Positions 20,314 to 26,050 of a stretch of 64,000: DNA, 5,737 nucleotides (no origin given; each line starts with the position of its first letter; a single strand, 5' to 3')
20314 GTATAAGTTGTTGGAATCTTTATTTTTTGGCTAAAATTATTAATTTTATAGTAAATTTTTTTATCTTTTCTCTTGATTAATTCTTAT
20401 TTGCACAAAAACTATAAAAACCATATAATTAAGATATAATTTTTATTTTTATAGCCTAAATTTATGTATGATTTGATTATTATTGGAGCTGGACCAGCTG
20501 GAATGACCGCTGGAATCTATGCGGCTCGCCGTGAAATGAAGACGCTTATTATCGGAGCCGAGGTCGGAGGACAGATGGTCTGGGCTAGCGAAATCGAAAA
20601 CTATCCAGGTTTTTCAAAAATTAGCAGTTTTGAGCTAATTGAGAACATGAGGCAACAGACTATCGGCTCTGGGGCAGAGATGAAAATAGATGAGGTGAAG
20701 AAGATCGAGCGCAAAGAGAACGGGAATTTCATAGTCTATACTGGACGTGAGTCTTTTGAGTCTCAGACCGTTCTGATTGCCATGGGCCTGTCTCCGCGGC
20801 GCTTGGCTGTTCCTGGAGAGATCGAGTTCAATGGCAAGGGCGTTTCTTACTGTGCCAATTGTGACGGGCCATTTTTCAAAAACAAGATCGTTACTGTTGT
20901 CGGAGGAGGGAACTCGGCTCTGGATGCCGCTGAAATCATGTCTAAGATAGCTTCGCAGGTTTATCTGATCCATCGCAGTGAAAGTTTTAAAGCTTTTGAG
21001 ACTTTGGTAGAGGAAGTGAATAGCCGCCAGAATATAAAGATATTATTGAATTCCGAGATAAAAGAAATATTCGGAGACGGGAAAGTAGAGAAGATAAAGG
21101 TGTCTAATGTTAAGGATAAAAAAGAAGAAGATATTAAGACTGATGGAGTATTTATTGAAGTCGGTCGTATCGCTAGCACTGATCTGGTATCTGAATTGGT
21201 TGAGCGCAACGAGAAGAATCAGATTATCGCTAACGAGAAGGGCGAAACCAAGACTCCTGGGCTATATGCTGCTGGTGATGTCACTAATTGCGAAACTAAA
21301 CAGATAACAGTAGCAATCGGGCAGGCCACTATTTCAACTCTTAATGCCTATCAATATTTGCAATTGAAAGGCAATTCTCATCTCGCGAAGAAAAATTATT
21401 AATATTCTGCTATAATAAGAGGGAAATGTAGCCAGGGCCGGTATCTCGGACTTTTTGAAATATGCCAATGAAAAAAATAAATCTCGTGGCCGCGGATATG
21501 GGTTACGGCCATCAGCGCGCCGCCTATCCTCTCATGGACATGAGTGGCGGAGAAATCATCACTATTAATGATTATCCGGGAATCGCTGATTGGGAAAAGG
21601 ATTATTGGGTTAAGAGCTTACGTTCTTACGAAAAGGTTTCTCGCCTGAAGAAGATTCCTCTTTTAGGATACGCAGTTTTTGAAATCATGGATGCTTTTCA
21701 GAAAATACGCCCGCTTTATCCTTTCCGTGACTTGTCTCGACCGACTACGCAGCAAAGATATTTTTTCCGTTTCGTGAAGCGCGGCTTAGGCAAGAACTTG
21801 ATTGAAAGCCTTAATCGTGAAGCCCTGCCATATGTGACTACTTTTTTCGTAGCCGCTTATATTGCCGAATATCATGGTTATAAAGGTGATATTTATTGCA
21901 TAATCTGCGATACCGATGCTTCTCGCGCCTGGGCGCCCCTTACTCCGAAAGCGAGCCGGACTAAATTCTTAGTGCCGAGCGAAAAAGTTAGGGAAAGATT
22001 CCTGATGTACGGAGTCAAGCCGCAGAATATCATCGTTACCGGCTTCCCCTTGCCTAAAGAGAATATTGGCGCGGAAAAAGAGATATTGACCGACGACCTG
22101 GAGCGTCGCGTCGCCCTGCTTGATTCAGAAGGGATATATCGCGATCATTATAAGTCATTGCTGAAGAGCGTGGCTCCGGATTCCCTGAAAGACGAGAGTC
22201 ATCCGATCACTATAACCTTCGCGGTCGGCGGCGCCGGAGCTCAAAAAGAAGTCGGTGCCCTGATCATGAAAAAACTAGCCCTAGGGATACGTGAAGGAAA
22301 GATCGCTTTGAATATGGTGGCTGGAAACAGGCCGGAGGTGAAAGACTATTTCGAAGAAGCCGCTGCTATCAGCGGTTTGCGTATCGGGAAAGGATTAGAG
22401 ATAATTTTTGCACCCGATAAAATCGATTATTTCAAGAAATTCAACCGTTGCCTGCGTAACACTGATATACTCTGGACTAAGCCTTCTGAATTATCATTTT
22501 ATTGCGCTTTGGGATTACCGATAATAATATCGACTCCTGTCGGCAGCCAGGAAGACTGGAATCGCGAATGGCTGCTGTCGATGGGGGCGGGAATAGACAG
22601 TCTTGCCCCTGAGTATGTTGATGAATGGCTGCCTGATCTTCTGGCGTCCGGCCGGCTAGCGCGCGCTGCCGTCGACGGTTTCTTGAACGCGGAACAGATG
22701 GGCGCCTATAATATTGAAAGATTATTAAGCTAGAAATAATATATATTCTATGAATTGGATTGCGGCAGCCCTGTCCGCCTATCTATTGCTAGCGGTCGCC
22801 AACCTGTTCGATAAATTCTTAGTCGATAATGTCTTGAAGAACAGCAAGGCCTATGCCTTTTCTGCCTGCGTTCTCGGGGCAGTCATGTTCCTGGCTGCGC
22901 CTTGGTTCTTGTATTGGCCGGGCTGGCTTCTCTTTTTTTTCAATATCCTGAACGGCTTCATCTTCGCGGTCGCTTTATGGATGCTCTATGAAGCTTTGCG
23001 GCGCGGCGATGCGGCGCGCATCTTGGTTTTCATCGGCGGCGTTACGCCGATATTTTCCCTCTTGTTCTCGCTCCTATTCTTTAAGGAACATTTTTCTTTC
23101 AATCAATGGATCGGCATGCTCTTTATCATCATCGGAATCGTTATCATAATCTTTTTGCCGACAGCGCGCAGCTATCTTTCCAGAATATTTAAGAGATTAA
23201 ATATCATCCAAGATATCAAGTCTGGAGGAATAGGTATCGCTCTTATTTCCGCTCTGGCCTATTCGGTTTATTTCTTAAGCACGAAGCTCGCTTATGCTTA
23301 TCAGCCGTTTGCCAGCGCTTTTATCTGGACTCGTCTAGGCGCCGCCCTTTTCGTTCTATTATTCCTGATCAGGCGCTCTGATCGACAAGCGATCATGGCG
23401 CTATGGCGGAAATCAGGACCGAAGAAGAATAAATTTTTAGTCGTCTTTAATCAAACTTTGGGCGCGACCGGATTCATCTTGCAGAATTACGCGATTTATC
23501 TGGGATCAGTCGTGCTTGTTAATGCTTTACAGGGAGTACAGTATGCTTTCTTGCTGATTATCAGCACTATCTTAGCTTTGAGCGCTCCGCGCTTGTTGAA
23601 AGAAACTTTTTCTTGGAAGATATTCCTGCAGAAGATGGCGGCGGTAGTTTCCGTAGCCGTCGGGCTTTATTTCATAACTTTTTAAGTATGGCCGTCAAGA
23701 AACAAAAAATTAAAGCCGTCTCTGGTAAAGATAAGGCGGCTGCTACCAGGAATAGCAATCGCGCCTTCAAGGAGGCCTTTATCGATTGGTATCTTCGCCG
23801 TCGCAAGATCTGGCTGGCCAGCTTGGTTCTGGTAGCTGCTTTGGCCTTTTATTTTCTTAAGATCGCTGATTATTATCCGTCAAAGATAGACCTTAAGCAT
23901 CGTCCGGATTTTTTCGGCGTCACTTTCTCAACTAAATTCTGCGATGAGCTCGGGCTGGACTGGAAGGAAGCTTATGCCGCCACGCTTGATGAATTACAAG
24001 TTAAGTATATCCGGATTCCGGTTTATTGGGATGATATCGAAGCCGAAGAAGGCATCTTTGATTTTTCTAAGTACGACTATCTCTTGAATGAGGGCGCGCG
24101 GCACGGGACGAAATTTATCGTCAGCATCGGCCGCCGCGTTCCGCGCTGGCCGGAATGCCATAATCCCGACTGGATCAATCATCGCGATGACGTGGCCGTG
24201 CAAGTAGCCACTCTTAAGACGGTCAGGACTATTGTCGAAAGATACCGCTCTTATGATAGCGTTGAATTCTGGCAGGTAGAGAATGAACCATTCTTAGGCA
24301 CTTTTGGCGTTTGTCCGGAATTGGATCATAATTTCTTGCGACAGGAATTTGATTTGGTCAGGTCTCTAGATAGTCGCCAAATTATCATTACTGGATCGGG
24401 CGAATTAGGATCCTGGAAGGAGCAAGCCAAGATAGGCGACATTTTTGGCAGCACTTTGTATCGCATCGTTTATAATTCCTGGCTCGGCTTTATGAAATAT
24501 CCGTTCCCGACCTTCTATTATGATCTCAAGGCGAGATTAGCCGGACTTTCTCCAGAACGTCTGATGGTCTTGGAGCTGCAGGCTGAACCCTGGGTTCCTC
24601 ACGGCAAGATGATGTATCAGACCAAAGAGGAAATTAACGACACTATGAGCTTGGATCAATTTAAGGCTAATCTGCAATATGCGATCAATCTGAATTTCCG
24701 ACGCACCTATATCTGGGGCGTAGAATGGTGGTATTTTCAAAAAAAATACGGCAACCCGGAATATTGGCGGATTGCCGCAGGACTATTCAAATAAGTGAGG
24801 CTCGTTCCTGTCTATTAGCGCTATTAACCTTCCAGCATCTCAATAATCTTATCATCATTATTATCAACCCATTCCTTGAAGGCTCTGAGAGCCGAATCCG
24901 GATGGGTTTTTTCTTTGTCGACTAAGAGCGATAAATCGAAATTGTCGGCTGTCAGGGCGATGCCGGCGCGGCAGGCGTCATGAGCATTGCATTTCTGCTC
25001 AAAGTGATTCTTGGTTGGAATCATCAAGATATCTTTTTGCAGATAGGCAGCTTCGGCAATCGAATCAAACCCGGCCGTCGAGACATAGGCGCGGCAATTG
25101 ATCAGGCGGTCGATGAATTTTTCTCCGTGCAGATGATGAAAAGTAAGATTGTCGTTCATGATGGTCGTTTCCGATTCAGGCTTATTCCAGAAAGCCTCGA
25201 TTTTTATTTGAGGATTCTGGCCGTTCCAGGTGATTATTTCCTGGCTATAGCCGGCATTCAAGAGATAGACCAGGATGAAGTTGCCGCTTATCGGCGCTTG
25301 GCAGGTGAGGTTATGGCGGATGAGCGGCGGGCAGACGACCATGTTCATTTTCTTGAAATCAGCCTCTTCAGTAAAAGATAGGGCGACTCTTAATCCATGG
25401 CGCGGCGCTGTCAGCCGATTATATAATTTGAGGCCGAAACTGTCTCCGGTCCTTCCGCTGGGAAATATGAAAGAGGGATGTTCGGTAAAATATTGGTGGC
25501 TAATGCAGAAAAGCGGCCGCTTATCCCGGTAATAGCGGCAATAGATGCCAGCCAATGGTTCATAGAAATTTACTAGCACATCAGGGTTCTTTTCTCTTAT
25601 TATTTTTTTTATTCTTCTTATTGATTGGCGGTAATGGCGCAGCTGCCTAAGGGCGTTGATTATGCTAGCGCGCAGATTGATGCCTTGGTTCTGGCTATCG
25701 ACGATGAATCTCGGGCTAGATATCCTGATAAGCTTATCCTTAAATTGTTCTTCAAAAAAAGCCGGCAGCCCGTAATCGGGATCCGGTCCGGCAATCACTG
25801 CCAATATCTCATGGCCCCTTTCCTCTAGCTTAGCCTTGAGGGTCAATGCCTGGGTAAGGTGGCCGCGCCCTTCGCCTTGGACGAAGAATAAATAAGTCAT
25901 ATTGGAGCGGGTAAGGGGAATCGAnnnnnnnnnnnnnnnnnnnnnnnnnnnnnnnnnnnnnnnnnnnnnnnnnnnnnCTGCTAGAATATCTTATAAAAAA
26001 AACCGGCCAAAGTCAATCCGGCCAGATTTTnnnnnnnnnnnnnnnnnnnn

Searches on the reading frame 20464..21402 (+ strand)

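Call 9: search_protein_families(library=pfam, proteins=[window:20464-21402:+], max_evalue=0.001)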
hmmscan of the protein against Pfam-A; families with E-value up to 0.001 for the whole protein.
window:20464-21402:+ (312 aa): 12 families
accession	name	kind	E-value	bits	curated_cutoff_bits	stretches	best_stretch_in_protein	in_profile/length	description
PF07992.20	Pyr_redox_2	-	4.2e-52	177.8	26.1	1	2-288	1-291/291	Pyridine nucleotide-disulphide oxidoreductase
PF13738.12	Pyr_redox_3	-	7.6e-25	88.2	30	1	76-271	102-305/305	Pyridine nucleotide-disulphide oxidoreductase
PF00070.33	Pyr_redox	-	1e-13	52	22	1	143-214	2-80/82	Pyridine nucleotide-disulphide oxidoreductase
PF00890.30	FAD_binding_2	-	2.9e-09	37.1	20.4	1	3-237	1-205/414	FAD binding domain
PF03486.20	HI0933_like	-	2.1e-08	34.3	50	0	3-31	2-30/244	HI0933-like protein Rossmann domain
PF12831.13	FAD_oxidored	-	1.7e-07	31.3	27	1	3-39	1-39/416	FAD dependent oxidoreductase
PF01946.23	Thi4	-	2.5e-07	30.6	26.2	1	3-34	19-51/235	Thi4 family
PF13434.12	Lys_Orn_oxgnase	-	5.4e-06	26.2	21.3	0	74-178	117-228/339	L-lysine 6-monooxygenase/L-ornithine 5-monooxygenase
PF05834.18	Lycopene_cycl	-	6.1e-05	22.7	23.4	0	3-46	1-50/380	Lycopene cyclase protein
PF01266.30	DAO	-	9e-05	22.6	27.9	0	3-34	1-33/353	FAD dependent oxidoreductase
PF01134.28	GIDA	-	0.00018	21.2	22.1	0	3-33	1-30/391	Glucose inhibited division protein A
PF13450.12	NAD_binding_8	-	0.0002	22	21.9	0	6-38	1-35/68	NAD(P)-binding Rossmann-like domain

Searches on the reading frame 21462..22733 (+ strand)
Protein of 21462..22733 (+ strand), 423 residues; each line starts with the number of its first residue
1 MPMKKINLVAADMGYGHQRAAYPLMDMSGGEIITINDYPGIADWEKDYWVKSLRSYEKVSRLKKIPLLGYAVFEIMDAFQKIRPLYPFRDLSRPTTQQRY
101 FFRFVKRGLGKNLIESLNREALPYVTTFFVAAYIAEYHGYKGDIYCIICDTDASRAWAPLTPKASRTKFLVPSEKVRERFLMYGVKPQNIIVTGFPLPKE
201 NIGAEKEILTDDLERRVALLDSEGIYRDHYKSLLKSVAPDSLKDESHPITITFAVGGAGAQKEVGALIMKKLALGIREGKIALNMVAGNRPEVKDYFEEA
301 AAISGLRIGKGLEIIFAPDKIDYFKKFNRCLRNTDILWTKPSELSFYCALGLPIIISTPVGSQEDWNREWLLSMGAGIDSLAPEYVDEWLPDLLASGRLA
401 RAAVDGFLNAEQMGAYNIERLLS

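Call 9: search_protein_families(library=pfam, proteins=[window:21462-22733:+], max_evalue=0.001)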
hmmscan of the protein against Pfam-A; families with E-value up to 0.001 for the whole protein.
window:21462-22733:+ (423 aa): 1 family
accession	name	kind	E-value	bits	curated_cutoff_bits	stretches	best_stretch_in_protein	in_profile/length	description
PF22053.2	DUF6938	-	4.5e-13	49.8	27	2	244-299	33-88/236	Domain of unknown function (DUF6938)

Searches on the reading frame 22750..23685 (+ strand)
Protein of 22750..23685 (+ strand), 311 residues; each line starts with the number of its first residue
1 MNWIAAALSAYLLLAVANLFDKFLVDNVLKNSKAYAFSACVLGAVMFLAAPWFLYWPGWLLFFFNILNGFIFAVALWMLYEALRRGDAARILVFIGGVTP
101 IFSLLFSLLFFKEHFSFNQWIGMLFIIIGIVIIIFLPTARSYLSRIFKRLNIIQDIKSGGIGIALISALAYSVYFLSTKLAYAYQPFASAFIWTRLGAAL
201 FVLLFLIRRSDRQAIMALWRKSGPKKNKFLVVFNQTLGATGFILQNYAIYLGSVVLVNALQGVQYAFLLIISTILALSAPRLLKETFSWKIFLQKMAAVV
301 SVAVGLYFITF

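Call 9: search_protein_families(library=pfam, proteins=[window:22750-23685:+], max_evalue=0.001)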
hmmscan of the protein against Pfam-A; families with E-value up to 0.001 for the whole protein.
window:22750-23685:+ (311 aa): 1 family
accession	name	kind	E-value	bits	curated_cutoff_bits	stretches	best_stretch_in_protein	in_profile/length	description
PF00892.27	EamA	-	2e-15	57.7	28.2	2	2-134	2-134/135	EamA-like transporter family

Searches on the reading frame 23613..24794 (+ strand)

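Call 9: search_protein_families(library=pfam, proteins=[window:23613-24794:+], max_evalue=0.001)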
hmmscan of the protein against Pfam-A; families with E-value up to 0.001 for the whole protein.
window:23613-24794:+ (393 aa): 2 families
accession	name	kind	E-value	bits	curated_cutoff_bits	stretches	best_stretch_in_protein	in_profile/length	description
PF00150.24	Cellulase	-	2.3e-05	24.5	23.5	1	118-267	23-172/272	Cellulase (glycosyl hydrolase family 5)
PF02449.21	Glyco_hydro_42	-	2.4e-05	24.3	21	0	123-241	17-154/376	Beta-galactosidase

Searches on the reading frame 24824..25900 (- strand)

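Call 9: search_protein_families(library=pfam, proteins=[window:24824-25900:-], max_evalue=0.001)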
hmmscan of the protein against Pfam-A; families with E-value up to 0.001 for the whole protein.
window:24824-25900:- (358 aa): 2 families
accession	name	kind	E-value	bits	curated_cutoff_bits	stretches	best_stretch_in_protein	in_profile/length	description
PF13528.12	Glyco_trans_1_3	-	6.1e-30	104.9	25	1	3-323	3-309/322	Glycosyl transferase family 1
PF13439.12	Glyco_transf_4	-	9.1e-06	26.2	28.5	1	16-163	6-130/170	Glycosyltransferase Family 4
